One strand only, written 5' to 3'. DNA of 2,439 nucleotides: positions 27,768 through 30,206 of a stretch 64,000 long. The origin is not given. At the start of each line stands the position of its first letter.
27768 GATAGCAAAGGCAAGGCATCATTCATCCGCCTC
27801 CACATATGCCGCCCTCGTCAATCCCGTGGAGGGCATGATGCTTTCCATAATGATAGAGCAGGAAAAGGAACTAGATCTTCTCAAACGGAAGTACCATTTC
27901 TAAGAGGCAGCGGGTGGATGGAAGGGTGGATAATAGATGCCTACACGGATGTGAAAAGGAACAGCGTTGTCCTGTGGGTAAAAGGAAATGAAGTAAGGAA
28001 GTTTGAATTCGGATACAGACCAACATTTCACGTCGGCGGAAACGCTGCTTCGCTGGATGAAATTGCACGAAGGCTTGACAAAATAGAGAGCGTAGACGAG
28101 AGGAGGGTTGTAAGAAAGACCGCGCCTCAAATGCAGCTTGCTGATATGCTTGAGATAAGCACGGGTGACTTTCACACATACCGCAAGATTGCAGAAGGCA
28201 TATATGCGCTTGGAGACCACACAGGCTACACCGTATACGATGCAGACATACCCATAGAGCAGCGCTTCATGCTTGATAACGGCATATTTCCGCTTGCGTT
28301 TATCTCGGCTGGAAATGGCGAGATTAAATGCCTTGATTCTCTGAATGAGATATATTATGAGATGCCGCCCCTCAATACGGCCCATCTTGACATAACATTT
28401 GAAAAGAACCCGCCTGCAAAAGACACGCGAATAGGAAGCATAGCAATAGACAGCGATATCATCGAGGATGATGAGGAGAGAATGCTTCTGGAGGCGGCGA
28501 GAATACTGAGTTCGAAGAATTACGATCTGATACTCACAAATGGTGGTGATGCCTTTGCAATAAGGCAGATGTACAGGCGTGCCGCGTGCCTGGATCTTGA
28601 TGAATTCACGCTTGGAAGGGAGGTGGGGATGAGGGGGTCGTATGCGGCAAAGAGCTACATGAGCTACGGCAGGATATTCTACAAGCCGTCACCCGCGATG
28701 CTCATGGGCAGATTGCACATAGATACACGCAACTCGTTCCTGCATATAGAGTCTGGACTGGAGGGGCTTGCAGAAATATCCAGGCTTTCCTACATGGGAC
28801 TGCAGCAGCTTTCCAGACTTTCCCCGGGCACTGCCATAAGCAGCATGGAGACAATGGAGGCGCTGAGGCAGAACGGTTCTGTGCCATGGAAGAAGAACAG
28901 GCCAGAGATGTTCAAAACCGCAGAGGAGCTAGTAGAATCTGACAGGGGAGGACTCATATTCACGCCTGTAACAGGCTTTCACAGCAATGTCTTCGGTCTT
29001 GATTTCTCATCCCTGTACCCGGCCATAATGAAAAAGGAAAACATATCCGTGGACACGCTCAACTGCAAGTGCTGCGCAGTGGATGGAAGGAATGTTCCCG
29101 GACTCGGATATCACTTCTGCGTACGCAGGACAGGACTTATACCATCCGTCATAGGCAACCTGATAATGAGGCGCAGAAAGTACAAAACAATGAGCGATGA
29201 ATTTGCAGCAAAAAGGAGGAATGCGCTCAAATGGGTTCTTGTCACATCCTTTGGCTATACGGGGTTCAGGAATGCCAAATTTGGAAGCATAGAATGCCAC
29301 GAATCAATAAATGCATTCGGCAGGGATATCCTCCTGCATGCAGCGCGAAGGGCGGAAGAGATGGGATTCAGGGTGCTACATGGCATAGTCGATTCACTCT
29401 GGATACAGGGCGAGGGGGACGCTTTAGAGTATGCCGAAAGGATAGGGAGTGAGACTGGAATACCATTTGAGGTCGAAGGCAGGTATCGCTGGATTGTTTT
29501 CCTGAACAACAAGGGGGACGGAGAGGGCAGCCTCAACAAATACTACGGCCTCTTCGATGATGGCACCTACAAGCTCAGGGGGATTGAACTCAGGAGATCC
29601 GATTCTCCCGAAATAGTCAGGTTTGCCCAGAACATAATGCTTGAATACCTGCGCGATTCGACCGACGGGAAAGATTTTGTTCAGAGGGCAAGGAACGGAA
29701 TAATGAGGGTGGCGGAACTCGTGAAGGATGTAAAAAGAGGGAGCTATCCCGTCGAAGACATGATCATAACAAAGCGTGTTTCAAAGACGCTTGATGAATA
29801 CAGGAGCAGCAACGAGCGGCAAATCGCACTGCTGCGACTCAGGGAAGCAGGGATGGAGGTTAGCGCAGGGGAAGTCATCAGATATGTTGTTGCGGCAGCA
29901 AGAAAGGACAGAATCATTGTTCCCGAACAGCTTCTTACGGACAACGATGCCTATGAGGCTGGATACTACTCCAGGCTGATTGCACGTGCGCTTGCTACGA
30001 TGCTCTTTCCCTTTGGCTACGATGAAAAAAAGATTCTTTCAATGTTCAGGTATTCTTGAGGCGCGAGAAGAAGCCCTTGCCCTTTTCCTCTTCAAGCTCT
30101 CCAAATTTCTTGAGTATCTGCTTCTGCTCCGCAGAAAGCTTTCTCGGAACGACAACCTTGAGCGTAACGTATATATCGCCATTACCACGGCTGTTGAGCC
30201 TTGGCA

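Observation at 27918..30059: Family-B polymerase with only one of the two motif-C aspartates and no exonuclease acidic residues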

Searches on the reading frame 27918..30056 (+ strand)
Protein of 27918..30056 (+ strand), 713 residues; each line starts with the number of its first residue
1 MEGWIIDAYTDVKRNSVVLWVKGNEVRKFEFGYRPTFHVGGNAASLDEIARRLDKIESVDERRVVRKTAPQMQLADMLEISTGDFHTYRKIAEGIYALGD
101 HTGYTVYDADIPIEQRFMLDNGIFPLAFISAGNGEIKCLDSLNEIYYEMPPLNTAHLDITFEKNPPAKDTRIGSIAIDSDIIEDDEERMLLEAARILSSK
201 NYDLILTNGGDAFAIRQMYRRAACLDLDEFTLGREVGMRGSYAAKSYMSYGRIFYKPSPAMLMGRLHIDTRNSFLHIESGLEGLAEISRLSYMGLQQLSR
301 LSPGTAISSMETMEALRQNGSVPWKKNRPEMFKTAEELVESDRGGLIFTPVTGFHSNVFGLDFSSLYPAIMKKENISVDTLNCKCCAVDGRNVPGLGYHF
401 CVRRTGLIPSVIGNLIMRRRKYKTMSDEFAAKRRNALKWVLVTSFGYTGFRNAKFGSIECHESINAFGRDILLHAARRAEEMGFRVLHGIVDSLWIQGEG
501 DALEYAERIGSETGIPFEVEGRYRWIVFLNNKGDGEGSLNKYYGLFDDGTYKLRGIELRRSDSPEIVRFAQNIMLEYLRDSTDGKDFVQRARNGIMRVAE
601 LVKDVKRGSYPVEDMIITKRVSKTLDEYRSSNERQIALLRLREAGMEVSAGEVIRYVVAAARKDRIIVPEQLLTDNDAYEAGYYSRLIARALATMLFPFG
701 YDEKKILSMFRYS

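Call 3: search_protein_families(library=pfam, proteins=[window:27918-30056:+], max_evalue=1)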
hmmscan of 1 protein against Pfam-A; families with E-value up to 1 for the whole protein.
window:27918-30056:+ (713 aa): 2 families
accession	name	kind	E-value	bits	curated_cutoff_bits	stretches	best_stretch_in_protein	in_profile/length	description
PF00136.26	DNA_pol_B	-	1.1e-27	97.4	23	1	342-694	43-448/453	DNA polymerase family B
PF03104.25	DNA_pol_B_exo1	-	7.2e-05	22.7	23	2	104-164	1-61/242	DNA polymerase family B, exonuclease domain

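Call 4: search_protein_families(library=ncbifam, proteins=[window:27918-30056:+], max_evalue=1)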
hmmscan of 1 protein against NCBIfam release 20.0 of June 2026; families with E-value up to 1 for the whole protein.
window:27918-30056:+ (713 aa): 10 families
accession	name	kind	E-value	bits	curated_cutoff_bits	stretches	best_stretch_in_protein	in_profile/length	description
NF004416.0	PRK05761.1-2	equivalog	5.3e-139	464.6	516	1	4-701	2-651/665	type B DNA-directed DNA polymerase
NF004418.0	PRK05761.1-4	subfamily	3.7e-109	365.9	692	1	29-706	27-700/717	type B DNA-directed DNA polymerase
NF004417.0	PRK05761.1-3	equivalog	7.8e-47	159.8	780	2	287-662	426-810/858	DNA-directed DNA polymerase I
NF004419.0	PRK05761.1-5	equivalog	6.7e-45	153.4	1285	2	289-703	495-917/932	DNA-directed DNA polymerase I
NF004415.0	PRK05761.1-1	equivalog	2.9e-30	104.9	1289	1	287-663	435-824/883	DNA-directed DNA polymerase I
TIGR00592.1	pol2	superfamily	7e-30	103.8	239.95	1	343-675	801-1151/1176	DNA polymerase (pol2)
NF004421.0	PRK05762.1-2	equivalog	2.1e-22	79.3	570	2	337-500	407-566/795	DNA polymerase II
NF004422.0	PRK05762.1-4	equivalog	1.7e-12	46.6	1103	1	336-563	397-647/789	DNA polymerase II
NF004420.0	PRK05762.1-1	equivalog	2.2e-08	33.2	1435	1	342-511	399-567/783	DNA polymerase II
TIGR00705.1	SppA_67K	equivalog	0.065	11.5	311.45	1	614-664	330-380/590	signal peptide peptidase SppA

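Call 5: search_solved_structures(query=window:27918-30056:+, max_evalue=0.01, show_alignments=3)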
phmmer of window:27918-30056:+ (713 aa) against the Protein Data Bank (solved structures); distinct sequences matched with E-value up to 0.01: 85 (the best 60 are shown).
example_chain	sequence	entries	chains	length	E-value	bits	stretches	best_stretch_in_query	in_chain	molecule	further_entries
6wya_A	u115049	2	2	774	2.8e-44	154.9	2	284-704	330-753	DNA polymerase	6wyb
8s84_A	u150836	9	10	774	3.6e-44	154.6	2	284-704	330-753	DNA polymerase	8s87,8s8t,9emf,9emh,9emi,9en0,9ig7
4flt_A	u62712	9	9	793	4.6e-44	154.2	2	285-704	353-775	DNA polymerase 1 | Pyrococcus abyssi B family DNA polymerase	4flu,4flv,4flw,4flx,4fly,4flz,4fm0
4fm2_A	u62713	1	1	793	4.7e-44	154.2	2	285-704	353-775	DNA polymerase 1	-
1wns_A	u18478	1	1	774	6.4e-44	153.8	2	284-704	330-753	DNA POLYMERASE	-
4k8z_A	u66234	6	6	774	8.8e-44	153.3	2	284-704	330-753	DNA polymerase | DNA polymerase,DNA polymerase,DNA polymerase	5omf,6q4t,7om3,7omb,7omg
1wn7_A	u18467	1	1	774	1.5e-43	152.5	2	284-704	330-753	Family B DNA Polymerase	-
2vwj_A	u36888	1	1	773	1.7e-43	152.3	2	285-704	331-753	DNA POLYMERASE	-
1qht_A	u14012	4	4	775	1.9e-43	152.2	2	285-704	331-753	PROTEIN (DNA POLYMERASE) | DNA polymerase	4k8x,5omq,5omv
2xhb_A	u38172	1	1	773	1.9e-43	152.2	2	285-704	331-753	DNA POLYMERASE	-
3a2f_A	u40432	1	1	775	2e-43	152.1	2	286-704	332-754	DNA polymerase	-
2vwk_A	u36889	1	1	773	2.4e-43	151.9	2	285-704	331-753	DNA POLYMERASE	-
6is7_A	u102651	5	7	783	4.6e-43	150.9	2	285-704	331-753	DNA polymerase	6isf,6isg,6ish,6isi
7b07_A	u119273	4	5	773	5.9e-43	150.6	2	285-704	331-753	DNA polymerase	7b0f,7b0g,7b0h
2jgu_A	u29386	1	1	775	7e-43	150.3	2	286-704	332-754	DNA POLYMERASE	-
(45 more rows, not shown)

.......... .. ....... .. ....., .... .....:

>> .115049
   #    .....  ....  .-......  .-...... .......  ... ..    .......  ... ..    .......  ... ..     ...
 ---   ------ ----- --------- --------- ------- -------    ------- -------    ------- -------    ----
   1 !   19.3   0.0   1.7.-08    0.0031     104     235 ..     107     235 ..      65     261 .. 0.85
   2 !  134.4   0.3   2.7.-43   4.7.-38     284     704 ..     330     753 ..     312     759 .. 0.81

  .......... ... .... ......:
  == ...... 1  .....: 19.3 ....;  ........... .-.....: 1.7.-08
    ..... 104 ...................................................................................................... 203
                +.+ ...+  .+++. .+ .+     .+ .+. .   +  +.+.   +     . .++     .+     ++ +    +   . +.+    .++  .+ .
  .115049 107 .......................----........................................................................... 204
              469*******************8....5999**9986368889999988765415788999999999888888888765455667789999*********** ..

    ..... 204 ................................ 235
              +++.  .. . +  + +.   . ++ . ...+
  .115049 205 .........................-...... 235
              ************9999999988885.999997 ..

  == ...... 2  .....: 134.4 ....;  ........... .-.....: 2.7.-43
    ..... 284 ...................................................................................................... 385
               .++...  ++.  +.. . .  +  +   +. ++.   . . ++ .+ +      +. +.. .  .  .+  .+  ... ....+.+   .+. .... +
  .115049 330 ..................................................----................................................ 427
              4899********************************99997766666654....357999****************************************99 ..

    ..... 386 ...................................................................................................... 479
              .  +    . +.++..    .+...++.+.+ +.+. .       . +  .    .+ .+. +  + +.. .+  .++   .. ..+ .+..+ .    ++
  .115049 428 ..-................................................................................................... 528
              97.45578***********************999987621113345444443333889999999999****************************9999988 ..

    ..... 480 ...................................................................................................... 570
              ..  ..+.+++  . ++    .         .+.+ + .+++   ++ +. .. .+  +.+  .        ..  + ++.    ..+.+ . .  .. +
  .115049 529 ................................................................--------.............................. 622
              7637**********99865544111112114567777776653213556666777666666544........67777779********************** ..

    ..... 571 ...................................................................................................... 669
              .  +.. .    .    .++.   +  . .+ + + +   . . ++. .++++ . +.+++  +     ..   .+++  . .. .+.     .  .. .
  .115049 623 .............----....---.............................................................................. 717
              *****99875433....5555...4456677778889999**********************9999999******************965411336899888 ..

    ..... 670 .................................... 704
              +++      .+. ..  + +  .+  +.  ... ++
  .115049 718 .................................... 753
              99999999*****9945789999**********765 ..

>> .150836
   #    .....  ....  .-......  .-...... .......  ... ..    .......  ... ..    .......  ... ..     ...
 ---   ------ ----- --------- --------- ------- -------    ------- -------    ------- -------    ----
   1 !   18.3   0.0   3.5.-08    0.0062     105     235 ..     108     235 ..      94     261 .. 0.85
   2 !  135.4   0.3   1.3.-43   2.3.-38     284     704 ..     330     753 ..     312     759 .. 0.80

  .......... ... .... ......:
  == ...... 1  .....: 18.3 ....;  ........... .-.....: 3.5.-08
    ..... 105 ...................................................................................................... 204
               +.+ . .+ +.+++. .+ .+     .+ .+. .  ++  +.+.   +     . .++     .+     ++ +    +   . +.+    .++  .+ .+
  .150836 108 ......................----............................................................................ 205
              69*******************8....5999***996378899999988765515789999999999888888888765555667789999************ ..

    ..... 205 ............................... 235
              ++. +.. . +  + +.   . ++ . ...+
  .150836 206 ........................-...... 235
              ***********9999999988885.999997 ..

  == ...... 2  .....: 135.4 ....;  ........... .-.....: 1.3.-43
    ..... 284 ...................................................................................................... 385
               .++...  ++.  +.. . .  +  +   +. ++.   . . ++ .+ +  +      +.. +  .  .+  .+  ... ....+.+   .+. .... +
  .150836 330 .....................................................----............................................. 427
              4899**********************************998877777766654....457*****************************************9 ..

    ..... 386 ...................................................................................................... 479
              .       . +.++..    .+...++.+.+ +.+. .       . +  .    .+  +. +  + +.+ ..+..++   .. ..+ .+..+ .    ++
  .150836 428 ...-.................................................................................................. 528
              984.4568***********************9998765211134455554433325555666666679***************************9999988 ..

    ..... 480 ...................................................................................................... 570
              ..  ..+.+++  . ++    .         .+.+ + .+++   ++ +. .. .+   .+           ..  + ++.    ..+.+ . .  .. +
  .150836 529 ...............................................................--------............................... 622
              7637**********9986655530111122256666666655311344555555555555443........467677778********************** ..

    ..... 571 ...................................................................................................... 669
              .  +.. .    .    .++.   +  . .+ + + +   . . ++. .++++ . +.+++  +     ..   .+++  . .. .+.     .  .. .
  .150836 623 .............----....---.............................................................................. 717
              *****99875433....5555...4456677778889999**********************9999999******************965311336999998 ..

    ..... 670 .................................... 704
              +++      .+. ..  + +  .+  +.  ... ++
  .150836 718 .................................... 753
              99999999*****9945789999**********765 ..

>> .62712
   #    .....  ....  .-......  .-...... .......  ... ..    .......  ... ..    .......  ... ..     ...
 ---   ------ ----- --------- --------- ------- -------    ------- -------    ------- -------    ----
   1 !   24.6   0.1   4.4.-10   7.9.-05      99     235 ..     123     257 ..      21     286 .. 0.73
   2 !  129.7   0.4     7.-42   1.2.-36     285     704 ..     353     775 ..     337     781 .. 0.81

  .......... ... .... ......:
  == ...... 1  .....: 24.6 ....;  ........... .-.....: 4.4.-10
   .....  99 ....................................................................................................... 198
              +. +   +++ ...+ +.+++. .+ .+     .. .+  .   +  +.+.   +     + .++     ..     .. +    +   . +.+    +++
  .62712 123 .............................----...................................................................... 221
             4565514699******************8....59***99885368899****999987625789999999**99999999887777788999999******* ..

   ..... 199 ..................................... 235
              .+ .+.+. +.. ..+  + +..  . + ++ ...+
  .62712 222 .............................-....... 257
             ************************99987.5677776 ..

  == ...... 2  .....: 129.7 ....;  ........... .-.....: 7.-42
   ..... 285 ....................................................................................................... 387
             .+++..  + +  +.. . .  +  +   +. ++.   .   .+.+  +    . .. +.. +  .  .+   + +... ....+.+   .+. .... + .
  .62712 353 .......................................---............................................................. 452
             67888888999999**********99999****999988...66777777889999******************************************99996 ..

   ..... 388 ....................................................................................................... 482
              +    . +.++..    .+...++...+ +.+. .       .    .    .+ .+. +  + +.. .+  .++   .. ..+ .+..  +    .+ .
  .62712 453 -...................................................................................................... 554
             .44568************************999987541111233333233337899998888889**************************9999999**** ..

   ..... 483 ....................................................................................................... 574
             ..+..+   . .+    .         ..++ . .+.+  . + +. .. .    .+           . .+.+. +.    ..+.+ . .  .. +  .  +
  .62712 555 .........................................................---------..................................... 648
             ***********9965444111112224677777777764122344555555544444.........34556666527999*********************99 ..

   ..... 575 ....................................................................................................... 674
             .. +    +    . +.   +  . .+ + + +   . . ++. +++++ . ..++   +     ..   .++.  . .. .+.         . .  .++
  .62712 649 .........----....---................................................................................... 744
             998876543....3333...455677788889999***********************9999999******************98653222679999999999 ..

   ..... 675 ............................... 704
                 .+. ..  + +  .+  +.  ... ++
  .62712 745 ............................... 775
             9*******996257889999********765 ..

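Call 8: find_homologous_proteins(query=window:27918-30056:+, max_evalue=0.00001)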
Query window:27918-30056:+ (713 aa): 1170 proteins with E <= 0.00001 among 8000 candidates; the best 120 are listed.
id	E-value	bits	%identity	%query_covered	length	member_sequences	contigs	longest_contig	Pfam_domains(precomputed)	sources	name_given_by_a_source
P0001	0.0e+0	1598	99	100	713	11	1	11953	PF00136.27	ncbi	-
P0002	0.0e+0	1328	79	100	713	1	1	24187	PF00136.27,PF03104.26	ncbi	-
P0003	0.0e+0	1221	74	100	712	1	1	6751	PF00136.27,PF03104.26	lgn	-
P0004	0.0e+0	1201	72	100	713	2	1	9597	PF00136.27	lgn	-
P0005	0.0e+0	1198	72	100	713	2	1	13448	PF00136.27,PF03104.26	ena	-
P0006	0.0e+0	1178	70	100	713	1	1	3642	PF00136.27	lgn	-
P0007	0.0e+0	1145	70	100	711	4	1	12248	PF00136.27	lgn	-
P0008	5.6e-271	919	58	100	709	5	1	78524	PF00136.27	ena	-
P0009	4.6e-267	906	57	100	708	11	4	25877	PF00136.27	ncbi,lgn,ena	-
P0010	8.8e-267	905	55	100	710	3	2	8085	PF00136.27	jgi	jgi:DNA polymerase elongation subunit (family B)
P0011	5.0e-264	896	56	100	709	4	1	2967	PF00136.27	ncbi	-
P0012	3.8e-252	857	55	100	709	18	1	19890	PF00136.27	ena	-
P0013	3.8e-249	847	53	99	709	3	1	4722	PF00136.27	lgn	-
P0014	2.1e-246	838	53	100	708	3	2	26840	PF00136.27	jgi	jgi:DNA polymerase-2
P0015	1.9e-230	785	52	100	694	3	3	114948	PF00136.27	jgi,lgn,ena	jgi:DNA polymerase elongation subunit (family B)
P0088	7.7e-160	552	40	98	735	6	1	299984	PF00136.27,PF03104.26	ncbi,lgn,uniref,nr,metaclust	ncbi:DNA polymerase domain-containing protein [Methanomassiliicoccus luminyensis]|uniref:DNA polymer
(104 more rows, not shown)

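Call 21: find_encoding_contigs(protein=P0002, flank=4000, max_places=2)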
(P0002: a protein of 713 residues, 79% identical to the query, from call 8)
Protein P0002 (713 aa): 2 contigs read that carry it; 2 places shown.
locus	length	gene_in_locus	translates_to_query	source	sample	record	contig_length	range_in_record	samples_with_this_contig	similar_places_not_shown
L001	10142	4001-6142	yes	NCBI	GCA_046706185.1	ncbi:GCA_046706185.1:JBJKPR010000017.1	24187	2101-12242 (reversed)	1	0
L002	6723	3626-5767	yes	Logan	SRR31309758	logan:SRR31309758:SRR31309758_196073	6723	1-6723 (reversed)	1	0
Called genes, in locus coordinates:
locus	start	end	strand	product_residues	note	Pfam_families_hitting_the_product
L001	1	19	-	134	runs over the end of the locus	PF07843:DUF1634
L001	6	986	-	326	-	PF01925:TauE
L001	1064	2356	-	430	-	PF00709:Adenylsucc_synt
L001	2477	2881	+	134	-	PF03625:DUF302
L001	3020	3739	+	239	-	PF08423:Rad51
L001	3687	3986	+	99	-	PF26485:DUF8156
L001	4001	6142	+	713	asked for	PF03104:DNA_pol_B_exo1 (faint), PF00136:DNA_pol_B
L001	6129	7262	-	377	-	PF00226:DnaJ, PF01556:DnaJ_C, PF00684:DnaJ_CXXCXGXG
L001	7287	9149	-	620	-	PF00012:HSP70, PF06723:MreB_Mbl, PF00012:HSP70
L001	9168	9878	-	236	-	PF01025:GrpE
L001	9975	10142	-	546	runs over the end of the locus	PF00118:Cpn60_TCP1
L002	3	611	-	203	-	?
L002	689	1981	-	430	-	PF00709:Adenylsucc_synt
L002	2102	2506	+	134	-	PF03625:DUF302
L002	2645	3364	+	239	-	PF08423:Rad51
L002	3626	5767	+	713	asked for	PF03104:DNA_pol_B_exo1 (faint), PF00136:DNA_pol_B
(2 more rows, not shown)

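Call 22: find_encoding_contigs(protein=P0008, flank=4000, max_places=2)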
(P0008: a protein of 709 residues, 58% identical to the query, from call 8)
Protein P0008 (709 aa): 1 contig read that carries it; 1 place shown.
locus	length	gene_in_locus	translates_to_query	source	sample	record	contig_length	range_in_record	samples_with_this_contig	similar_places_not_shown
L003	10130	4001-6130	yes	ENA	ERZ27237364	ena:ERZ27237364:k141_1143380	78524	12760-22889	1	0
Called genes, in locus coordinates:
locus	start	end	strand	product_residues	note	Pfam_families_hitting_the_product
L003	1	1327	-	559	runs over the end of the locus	PF00920:ILVD_EDD_N, PF24877:ILV_EDD_C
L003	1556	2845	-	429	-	PF00709:Adenylsucc_synt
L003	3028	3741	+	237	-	PF08423:Rad51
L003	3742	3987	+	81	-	PF26485:DUF8156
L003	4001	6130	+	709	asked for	PF00136:DNA_pol_B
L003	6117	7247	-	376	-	PF00226:DnaJ, PF01556:DnaJ_C, PF00684:DnaJ_CXXCXGXG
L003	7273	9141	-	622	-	PF00012:HSP70, PF06723:MreB_Mbl, PF00012:HSP70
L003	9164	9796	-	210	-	PF01025:GrpE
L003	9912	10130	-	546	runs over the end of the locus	PF00118:Cpn60_TCP1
